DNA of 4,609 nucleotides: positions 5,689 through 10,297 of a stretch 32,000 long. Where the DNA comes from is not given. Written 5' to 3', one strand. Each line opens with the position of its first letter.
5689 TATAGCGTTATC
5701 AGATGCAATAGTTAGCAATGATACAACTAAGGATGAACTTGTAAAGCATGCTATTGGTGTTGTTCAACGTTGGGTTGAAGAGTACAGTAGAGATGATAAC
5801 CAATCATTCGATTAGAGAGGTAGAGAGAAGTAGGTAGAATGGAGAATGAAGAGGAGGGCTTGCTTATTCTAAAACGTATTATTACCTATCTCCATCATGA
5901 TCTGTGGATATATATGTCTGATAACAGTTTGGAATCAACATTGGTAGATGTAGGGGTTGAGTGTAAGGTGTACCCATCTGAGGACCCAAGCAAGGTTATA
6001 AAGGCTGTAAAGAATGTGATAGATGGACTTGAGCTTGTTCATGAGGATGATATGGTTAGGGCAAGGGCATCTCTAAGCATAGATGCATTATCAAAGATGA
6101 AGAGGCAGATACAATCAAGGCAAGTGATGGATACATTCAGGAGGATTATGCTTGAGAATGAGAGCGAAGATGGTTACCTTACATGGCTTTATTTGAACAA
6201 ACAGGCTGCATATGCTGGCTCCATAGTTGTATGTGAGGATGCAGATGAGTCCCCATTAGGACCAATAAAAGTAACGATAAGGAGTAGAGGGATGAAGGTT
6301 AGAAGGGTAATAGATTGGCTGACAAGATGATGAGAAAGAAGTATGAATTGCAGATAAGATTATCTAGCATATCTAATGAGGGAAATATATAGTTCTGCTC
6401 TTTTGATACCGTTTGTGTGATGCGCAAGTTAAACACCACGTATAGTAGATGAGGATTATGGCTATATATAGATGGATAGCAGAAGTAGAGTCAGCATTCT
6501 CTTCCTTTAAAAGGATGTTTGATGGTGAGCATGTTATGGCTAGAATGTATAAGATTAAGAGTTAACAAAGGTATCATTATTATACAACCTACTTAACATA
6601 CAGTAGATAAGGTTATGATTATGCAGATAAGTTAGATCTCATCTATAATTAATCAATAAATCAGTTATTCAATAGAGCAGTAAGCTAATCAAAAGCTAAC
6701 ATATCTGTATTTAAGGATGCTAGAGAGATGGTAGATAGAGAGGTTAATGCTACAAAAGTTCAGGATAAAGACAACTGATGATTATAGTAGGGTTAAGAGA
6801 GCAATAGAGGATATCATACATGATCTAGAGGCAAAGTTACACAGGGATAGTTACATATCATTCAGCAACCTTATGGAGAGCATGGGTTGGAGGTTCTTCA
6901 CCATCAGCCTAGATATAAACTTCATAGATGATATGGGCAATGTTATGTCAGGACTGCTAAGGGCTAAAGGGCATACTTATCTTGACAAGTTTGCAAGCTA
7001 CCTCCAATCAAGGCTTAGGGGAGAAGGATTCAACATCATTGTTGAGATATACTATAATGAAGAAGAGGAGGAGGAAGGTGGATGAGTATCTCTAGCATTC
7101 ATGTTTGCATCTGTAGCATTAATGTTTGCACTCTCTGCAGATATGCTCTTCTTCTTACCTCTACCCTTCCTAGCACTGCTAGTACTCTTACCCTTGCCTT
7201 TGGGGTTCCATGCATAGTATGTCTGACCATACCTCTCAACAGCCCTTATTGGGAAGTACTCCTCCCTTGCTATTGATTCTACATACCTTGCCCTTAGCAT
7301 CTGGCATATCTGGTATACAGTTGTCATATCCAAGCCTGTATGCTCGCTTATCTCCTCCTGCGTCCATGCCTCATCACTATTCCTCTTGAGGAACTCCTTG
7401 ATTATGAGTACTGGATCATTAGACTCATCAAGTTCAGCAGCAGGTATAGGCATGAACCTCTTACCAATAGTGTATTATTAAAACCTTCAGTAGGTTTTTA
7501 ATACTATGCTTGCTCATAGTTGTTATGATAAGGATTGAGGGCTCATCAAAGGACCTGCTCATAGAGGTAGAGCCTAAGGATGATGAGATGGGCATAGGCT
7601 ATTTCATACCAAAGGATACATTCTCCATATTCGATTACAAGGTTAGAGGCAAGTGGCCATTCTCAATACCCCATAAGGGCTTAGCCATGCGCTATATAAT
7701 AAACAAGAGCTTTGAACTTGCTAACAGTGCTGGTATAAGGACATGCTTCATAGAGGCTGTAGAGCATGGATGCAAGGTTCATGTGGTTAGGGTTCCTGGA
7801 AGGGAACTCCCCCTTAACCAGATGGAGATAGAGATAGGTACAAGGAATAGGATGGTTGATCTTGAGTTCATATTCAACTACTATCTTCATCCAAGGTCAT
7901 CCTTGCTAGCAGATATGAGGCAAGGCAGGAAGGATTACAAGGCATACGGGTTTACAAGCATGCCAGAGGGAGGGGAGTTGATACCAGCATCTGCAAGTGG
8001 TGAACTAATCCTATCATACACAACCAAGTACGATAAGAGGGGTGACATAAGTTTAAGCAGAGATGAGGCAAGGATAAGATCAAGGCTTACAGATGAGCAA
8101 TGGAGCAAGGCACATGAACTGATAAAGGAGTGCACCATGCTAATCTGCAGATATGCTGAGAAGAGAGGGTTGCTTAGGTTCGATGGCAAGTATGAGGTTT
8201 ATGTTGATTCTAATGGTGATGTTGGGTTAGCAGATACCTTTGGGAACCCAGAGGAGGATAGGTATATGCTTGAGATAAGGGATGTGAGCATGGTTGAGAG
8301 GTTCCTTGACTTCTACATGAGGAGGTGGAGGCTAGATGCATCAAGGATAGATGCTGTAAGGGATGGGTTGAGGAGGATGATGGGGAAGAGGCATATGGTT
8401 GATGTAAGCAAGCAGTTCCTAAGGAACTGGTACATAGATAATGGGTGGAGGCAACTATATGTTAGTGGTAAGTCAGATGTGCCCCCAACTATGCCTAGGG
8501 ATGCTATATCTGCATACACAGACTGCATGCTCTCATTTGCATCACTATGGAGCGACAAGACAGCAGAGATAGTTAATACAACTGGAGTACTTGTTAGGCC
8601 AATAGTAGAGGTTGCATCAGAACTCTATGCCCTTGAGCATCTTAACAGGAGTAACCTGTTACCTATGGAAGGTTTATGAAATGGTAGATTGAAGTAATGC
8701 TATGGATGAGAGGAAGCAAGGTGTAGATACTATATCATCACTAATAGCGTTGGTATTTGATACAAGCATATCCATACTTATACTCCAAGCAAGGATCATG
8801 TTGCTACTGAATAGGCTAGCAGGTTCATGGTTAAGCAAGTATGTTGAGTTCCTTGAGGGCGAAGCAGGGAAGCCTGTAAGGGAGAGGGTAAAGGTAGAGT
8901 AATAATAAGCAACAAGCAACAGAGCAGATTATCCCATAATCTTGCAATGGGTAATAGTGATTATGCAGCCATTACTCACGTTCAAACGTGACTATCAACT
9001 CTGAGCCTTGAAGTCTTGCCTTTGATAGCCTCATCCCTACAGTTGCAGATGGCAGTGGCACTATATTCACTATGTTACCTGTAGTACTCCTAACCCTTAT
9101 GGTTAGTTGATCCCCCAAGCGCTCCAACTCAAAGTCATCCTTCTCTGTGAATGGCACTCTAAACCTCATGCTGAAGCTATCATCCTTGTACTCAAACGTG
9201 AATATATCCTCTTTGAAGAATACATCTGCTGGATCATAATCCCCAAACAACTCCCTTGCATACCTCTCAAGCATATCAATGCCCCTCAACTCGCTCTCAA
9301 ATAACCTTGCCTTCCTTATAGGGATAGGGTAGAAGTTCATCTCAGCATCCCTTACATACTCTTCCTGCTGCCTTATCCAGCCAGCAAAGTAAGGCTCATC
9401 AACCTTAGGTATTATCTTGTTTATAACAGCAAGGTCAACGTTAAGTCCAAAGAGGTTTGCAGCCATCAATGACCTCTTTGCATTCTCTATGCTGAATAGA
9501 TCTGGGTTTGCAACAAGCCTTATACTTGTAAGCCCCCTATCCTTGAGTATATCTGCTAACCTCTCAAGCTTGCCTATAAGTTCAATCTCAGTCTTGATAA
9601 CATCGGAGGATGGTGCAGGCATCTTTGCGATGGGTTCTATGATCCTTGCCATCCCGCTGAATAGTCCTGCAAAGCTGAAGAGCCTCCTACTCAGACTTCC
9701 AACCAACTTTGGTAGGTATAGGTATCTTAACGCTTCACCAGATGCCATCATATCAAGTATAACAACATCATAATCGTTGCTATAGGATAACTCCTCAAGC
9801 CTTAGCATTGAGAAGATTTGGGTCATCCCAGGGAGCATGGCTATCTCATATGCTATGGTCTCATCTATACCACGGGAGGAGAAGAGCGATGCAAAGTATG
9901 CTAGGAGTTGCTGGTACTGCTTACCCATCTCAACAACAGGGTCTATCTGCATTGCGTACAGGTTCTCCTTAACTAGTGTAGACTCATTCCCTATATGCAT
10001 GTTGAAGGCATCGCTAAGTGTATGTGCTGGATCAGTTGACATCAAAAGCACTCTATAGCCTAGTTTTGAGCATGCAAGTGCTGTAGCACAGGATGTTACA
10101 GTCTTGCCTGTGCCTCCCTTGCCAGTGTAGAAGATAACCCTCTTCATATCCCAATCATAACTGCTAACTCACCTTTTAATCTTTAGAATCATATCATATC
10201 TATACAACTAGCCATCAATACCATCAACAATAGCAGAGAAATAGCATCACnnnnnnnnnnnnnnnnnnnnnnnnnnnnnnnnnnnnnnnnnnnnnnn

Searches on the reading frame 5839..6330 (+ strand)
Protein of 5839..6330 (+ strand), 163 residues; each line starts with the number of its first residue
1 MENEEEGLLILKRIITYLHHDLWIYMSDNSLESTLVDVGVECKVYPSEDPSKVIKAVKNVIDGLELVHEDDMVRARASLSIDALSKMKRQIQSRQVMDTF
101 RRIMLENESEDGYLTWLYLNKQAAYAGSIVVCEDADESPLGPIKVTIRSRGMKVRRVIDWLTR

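Call 10: search_protein_families(library=pfam, proteins=[window:5839-6330:+])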
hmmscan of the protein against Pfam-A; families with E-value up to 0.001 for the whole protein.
window:5839-6330:+ (163 aa): 1 family
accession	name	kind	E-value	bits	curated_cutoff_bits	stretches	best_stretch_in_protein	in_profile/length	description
PF01877.22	RNA_binding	-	3.1e-11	44.1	26.9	1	38-148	2-119/120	RNA binding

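Call 48: search_protein_families(library=ncbifam, proteins=[window:5839-6330:+], max_evalue=0.01)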
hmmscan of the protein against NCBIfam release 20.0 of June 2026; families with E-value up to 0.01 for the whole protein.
window:5839-6330:+ (163 aa): 1 family
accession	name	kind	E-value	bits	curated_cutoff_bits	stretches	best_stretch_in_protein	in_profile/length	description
NF001687.0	PRK00447.1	equivalog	2.4e-26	92.4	149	1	36-162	3-128/145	hypothetical protein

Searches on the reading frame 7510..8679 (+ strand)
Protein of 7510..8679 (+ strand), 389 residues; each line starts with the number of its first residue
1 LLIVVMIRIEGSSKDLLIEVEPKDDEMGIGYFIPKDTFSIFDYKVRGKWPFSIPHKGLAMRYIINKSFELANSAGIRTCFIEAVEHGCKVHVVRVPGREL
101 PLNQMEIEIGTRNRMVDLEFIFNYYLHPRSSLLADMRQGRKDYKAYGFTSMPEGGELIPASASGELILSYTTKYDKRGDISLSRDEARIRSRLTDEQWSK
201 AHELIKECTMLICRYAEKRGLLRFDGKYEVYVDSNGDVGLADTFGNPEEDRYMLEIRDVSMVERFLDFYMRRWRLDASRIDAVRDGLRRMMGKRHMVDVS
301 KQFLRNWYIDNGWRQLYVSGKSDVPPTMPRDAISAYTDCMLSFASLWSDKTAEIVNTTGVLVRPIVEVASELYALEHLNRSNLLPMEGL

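Call 10: search_protein_families(library=pfam, proteins=[window:7510-8679:+])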
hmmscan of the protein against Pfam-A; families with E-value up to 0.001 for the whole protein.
window:7510-8679:+ (389 aa): 1 family
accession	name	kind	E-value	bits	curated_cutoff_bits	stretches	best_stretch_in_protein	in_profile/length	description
PF01259.24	SAICAR_synt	-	8.6e-13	49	20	1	32-253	21-197/233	SAICAR synthetase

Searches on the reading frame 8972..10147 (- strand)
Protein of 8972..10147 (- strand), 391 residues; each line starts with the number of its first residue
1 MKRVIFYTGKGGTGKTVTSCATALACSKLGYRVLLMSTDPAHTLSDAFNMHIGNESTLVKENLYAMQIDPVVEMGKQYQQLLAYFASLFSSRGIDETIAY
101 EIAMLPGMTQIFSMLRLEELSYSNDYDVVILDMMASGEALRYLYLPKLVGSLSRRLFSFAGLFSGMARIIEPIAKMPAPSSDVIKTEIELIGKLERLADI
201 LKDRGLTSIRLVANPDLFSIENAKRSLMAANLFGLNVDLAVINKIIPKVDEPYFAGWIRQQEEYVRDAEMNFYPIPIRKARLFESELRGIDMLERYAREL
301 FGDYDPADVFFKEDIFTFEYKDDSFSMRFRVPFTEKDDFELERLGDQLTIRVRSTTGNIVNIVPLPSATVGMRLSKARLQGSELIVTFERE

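Call 10: search_protein_families(library=pfam, proteins=[window:8972-10147:-])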
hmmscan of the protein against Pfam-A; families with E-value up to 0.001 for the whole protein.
window:8972-10147:- (391 aa): 5 families
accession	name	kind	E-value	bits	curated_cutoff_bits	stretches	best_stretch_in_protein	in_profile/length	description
PF02374.21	ArsA_ATPase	-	1.8e-71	241.3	24.3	1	3-300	2-303/305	Anion-transporting ATPase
PF13614.12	AAA_31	-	4.2e-09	37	27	1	1-135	1-127/177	AAA domain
PF01656.29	CbiA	-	1.3e-08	35.3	25.4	1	5-222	2-54/125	CobQ/CobB/MinD/ParA nucleotide binding domain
PF17886.7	ArsA_HSP20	-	2.3e-08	33.9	22.5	1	322-388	1-63/63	HSP20-like domain found in ArsA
PF00142.24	Fer4_NifH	-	3.4e-05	23.9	25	1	4-55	3-52/271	4Fe-4S iron sulfur cluster binding proteins, NifH/frxC family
